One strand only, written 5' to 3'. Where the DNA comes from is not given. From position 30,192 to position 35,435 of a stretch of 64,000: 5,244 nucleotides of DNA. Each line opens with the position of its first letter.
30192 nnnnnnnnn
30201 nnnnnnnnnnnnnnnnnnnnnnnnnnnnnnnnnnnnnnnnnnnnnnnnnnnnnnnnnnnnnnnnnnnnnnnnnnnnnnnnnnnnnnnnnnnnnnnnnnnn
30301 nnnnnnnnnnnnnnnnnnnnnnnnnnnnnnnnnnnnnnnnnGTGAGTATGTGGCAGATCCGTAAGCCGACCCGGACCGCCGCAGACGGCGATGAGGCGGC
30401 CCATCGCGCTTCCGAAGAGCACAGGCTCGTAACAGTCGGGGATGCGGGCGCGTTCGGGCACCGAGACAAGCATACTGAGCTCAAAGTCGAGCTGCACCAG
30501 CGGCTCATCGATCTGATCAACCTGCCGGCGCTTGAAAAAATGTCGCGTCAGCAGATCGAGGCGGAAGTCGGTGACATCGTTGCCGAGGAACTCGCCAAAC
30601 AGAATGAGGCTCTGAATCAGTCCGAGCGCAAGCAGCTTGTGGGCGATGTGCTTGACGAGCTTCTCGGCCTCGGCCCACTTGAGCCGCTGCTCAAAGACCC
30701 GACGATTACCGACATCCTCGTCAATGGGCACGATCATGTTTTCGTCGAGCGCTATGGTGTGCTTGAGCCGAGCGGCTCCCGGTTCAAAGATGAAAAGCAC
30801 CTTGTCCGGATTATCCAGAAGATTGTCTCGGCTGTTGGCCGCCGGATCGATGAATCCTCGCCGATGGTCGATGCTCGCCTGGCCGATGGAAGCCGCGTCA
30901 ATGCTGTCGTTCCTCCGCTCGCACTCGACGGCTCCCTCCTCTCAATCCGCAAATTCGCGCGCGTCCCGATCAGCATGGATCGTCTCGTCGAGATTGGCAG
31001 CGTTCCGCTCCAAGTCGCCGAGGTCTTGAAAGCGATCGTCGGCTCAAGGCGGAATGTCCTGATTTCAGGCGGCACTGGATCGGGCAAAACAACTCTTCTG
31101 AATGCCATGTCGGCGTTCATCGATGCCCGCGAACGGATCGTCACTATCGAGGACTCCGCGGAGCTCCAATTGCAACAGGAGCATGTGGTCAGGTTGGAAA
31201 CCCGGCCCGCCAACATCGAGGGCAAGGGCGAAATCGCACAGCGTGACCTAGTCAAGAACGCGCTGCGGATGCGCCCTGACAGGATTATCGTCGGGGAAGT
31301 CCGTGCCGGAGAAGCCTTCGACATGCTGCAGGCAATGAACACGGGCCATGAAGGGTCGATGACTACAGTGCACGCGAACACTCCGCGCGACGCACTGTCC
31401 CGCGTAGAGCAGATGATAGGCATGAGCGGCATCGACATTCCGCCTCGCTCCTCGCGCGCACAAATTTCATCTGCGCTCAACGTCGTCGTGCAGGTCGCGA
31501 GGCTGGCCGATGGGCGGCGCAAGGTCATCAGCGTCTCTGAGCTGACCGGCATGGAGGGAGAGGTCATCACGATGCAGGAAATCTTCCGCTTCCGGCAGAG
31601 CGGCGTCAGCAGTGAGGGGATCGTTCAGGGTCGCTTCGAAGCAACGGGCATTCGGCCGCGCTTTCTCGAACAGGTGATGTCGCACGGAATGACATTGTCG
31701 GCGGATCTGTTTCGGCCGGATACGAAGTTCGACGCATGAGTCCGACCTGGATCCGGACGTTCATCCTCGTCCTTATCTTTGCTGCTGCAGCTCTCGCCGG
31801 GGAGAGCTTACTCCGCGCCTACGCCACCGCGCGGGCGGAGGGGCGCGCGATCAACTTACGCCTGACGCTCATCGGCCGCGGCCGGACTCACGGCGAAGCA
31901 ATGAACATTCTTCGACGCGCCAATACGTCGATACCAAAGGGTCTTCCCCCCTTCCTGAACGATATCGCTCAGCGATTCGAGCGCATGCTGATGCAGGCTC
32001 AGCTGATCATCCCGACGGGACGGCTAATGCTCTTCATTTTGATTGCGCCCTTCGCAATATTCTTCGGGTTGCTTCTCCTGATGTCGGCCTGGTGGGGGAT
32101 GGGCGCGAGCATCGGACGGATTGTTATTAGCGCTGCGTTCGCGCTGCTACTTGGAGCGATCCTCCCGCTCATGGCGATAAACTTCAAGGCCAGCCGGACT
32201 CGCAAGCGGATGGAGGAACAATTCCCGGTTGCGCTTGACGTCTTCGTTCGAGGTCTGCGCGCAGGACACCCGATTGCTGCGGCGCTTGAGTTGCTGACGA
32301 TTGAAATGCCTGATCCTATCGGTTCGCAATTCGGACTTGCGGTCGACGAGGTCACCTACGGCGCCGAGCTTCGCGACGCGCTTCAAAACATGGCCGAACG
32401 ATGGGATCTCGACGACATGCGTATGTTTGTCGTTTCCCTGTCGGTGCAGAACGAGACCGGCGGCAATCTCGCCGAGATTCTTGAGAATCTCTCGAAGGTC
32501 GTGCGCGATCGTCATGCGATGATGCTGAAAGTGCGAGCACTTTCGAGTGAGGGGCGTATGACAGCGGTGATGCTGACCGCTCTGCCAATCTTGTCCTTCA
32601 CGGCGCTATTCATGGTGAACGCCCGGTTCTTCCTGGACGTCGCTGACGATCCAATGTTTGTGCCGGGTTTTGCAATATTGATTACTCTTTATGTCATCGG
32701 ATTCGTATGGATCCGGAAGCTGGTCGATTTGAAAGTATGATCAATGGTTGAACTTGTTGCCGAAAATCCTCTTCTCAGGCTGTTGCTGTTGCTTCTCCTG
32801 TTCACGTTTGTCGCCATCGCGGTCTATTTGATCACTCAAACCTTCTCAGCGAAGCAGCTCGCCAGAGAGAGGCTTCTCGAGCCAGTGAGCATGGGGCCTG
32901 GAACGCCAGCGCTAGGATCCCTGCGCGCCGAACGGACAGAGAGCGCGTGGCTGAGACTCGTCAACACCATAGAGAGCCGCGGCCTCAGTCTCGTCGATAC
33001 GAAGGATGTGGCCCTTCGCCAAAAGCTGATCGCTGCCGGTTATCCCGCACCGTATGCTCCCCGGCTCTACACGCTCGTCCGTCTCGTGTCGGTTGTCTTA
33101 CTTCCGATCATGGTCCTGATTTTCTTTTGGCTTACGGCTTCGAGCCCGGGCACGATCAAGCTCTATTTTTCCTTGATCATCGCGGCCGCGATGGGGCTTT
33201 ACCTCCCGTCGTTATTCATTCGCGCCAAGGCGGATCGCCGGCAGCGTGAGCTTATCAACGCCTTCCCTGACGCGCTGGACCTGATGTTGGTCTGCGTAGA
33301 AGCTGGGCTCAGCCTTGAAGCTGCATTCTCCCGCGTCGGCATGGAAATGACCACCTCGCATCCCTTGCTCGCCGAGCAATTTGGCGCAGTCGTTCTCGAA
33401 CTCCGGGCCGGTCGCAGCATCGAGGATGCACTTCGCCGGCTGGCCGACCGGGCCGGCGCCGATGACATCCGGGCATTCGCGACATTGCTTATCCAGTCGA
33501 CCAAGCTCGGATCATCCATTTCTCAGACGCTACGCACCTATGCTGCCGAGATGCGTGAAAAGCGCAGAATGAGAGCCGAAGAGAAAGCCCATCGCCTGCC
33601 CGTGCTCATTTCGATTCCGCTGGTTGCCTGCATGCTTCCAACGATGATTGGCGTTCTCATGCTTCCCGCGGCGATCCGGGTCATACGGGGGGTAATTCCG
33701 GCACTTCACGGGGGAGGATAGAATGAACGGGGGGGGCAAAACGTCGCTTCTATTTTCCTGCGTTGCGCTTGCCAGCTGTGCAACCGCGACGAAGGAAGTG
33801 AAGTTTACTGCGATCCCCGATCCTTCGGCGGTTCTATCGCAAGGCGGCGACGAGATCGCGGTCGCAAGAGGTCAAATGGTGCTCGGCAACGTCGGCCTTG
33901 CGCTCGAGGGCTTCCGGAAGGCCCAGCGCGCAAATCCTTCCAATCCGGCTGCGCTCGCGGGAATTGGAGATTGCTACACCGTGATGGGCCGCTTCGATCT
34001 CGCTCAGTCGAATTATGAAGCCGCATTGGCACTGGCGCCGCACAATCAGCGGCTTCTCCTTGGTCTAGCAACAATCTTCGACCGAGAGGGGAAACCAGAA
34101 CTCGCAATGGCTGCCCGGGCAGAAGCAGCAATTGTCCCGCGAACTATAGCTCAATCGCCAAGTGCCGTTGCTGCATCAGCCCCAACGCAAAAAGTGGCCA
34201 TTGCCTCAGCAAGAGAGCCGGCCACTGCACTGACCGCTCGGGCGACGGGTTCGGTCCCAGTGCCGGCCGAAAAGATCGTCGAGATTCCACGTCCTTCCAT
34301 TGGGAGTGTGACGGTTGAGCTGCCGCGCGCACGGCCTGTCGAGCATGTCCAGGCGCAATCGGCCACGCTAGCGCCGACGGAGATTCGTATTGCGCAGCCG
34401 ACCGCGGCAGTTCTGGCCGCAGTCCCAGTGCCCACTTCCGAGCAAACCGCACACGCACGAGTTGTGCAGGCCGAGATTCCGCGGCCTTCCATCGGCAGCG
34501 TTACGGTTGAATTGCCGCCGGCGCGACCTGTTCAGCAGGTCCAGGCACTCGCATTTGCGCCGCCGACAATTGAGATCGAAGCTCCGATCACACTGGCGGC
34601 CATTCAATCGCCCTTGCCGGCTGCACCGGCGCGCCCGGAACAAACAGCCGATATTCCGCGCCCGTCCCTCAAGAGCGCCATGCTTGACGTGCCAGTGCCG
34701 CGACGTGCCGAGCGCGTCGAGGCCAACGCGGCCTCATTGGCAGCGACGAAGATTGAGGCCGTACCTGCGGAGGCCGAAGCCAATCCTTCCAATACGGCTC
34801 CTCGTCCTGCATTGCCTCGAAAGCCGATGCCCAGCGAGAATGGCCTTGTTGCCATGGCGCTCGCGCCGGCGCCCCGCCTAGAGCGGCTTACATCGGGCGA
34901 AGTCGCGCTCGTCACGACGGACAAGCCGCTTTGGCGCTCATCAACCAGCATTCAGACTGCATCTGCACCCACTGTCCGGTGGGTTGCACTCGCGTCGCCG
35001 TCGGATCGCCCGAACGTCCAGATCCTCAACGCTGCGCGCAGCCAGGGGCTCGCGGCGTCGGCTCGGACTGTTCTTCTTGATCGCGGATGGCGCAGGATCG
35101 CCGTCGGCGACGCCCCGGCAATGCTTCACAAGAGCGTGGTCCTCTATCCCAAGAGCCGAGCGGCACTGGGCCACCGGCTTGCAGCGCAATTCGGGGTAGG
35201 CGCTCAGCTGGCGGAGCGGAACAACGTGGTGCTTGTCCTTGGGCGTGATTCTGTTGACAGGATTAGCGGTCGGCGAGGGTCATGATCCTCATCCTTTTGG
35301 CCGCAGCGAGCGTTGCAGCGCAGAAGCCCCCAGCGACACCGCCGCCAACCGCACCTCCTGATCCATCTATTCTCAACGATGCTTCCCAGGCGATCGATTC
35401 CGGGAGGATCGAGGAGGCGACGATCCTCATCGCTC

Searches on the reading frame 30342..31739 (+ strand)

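Call 12: search_protein_families(library=pfam, proteins=[window:30342-31739:+])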
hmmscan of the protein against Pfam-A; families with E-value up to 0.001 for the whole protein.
window:30342-31739:+ (465 aa): 4 families
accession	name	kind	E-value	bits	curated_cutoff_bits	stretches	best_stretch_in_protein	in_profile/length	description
PF00437.27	T2SSE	-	3.2e-65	220.6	24.9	1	109-391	4-283/370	Type II/IV secretion system protein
PF13555.12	AAA_29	-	3.2e-05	24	27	1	236-264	22-50/61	P-loop containing region of AAA domain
PF13191.12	AAA_16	-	0.00011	23.2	32.6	1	225-275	12-63/167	AAA ATPase domain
PF00005.33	ABC_tran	-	0.00016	22.8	25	1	237-286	12-52/137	ABC transporter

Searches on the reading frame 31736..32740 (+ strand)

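Call 12: search_protein_families(library=pfam, proteins=[window:31736-32740:+])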
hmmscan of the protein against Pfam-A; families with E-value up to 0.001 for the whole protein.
window:31736-32740:+ (334 aa): 1 family
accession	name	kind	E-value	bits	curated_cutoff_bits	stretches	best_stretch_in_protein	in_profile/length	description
PF00482.28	T2SSF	-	2.8e-18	66.5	25.2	1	167-290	2-122/125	Type II secretion system (T2SS), protein F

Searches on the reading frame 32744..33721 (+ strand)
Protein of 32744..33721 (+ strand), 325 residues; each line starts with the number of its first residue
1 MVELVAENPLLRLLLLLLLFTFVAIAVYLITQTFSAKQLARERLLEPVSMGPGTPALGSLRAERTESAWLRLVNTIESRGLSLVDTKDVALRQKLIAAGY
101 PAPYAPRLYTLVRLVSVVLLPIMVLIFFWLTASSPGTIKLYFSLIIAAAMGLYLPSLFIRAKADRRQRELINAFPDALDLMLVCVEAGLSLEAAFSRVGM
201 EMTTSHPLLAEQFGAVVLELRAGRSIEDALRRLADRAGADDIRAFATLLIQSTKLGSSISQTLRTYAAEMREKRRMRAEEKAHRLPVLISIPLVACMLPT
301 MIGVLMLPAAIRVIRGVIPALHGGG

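Call 12: search_protein_families(library=pfam, proteins=[window:32744-33721:+])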
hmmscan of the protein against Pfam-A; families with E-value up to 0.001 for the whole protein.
window:32744-33721:+ (325 aa): 1 family
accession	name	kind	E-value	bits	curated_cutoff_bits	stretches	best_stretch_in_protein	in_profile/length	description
PF00482.28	T2SSF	-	4.8e-21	75.5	25.2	1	178-306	2-124/125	Type II secretion system (T2SS), protein F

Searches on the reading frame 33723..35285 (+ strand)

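Call 12: search_protein_families(library=pfam, proteins=[window:33723-35285:+])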
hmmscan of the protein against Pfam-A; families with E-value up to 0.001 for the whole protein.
window:33723-35285:+ (520 aa): 7 families
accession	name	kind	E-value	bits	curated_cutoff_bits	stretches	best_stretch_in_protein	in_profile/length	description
PF13399.11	LytR_C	-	5.4e-11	43.7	22.2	1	431-509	3-85/86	LytR cell envelope-related transcriptional attenuator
PF14559.12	TPR_19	-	3.1e-08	34.2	25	1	89-130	5-46/68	Tetratricopeptide repeat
PF00515.34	TPR_1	-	2.8e-07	30.5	27.8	1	76-108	2-34/34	Tetratricopeptide repeat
PF13432.12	TPR_16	-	1.5e-06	28.9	32.7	1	88-135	10-57/65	Tetratricopeptide repeat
PF07719.23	TPR_2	-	1.5e-06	28.3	27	1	76-108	2-34/34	Tetratricopeptide repeat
PF13424.12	TPR_12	-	0.00046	20.8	30.1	0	77-129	5-65/77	Tetratricopeptide repeat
PF13428.12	TPR_14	-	0.00058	20.7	23.5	0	75-117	1-43/44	Tetratricopeptide repeat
